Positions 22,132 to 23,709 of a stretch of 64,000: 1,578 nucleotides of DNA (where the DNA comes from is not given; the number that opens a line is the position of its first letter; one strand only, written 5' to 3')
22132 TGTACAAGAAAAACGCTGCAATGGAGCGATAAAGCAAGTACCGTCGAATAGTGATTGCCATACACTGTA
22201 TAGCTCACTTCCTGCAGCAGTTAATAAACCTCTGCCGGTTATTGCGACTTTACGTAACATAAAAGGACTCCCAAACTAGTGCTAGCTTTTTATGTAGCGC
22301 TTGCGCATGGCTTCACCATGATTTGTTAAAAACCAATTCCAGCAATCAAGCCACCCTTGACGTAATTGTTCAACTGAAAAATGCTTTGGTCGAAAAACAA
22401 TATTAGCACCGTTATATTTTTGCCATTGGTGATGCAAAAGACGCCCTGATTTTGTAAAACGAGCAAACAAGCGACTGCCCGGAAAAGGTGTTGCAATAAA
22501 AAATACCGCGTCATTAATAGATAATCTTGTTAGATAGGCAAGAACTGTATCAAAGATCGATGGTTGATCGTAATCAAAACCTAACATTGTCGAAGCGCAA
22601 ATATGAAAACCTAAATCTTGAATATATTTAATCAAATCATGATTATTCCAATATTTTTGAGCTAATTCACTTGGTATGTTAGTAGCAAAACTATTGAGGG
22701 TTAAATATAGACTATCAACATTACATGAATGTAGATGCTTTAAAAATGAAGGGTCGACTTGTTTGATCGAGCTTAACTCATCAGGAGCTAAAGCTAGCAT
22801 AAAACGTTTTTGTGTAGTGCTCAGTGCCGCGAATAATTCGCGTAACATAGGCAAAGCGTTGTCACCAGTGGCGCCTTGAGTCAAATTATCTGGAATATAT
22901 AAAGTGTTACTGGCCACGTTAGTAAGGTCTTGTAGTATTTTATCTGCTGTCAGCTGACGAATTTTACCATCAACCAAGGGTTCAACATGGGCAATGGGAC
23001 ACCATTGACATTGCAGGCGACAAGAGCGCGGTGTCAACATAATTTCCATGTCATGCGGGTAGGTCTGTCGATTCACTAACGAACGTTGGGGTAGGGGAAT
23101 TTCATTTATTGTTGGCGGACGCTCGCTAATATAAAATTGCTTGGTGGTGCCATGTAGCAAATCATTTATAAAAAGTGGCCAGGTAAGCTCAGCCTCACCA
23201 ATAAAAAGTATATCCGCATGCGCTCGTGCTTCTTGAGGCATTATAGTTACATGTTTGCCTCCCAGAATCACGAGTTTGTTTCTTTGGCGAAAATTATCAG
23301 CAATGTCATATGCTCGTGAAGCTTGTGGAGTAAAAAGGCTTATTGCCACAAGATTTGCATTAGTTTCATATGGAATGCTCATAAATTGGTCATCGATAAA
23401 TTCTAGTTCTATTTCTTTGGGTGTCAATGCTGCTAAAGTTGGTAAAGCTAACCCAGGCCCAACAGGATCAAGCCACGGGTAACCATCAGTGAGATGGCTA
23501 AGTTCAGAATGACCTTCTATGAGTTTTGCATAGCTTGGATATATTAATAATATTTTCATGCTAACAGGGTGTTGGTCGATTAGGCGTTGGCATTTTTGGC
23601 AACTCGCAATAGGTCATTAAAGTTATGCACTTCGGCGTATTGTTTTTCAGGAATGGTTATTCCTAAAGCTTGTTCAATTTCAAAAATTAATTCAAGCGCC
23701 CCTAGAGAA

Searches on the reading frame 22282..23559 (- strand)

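Call 78: search_protein_families(library=pfam, proteins=[window:22282-23559:-], max_evalue=0.00001)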
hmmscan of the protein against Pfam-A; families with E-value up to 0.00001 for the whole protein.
window:22282-23559:- (425 aa): 1 family
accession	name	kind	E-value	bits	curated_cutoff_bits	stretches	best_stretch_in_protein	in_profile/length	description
PF02310.24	B12-binding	-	2.1e-09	37.7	32.1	1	56-126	40-116/121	B12 binding domain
